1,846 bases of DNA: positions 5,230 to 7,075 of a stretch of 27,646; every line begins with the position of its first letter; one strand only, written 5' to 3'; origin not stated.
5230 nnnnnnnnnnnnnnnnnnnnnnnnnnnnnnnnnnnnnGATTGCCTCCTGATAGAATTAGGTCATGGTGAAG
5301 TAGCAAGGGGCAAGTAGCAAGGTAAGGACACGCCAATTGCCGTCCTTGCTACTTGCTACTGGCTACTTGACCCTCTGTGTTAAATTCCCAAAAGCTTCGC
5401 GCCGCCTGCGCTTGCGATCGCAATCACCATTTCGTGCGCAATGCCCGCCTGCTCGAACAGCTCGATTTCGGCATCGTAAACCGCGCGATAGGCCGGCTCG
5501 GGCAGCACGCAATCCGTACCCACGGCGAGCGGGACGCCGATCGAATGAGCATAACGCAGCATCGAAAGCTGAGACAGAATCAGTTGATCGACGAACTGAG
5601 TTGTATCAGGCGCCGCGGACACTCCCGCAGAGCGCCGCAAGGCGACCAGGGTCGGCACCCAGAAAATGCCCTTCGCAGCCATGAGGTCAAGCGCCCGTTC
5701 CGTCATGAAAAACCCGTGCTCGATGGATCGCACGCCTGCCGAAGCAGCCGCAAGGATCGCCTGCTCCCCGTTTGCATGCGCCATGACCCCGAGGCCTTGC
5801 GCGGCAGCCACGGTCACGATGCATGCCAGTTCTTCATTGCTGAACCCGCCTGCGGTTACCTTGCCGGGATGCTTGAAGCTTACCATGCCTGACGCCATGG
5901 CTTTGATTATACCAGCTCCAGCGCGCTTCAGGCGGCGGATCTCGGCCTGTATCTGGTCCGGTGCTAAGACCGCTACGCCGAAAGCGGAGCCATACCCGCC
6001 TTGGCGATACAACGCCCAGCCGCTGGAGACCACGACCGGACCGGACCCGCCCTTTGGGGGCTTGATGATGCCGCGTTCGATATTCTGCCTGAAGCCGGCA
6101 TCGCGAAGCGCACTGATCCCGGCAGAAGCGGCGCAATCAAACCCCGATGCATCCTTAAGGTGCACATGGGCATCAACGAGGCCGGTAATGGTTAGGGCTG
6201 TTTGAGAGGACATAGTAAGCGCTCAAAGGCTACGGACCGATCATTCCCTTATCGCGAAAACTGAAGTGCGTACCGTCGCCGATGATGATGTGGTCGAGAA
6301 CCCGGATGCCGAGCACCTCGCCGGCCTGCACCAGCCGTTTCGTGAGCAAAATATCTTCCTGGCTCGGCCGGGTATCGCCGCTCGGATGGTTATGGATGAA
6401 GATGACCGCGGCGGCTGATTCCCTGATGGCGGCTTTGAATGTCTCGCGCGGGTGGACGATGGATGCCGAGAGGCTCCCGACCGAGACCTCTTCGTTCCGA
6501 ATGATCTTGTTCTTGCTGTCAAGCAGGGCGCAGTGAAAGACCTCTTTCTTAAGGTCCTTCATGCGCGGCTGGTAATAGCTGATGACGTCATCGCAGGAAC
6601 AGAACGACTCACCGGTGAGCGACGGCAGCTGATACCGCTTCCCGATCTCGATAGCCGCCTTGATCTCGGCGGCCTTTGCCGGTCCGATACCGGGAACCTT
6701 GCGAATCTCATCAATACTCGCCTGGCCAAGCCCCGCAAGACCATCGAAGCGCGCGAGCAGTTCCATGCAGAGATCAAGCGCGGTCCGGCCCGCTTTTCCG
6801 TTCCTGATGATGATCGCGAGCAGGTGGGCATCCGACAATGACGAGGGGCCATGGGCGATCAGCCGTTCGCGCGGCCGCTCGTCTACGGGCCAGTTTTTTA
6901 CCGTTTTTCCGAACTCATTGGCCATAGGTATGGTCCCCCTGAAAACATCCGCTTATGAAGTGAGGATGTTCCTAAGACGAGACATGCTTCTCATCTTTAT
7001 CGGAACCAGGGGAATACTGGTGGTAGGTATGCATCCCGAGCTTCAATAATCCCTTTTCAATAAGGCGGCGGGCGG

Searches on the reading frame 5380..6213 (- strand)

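Call 11: search_protein_families(library=pfam, proteins=[window:5380-6213:-], max_evalue=0.001)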
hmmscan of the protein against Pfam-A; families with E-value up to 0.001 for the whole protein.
window:5380-6213:- (277 aa): 1 family
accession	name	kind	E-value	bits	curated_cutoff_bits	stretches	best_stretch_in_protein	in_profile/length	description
PF01979.26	Amidohydro_1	-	3.4e-19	69.7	25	1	11-277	5-300/345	Amidohydrolase family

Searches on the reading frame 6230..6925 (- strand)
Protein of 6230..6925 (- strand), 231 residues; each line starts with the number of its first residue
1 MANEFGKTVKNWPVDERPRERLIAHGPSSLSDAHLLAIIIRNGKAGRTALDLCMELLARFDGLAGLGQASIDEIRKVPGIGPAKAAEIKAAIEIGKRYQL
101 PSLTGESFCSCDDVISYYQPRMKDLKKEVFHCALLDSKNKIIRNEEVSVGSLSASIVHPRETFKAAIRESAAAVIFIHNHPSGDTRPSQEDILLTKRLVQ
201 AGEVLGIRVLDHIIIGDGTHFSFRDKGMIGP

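Call 11: search_protein_families(library=pfam, proteins=[window:6230-6925:-], max_evalue=0.001)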
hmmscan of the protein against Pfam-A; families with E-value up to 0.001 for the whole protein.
window:6230-6925:- (231 aa): 4 families
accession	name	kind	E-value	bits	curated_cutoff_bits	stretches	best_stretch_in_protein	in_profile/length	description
PF04002.20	RadC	-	8.7e-47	158.5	22.1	1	110-228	3-121/121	RadC-like JAB domain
PF20582.4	UPF0758_N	-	6.4e-28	97.1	27.1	1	9-86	1-77/77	UPF0758 N-terminal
PF00633.29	HHH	-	4.6e-06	26.6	24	1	68-90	7-29/30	Helix-hairpin-helix motif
PF14464.11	Prok-JAB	-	0.0004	20.7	25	1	155-208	48-95/114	Prokaryotic homologs of the JAB domain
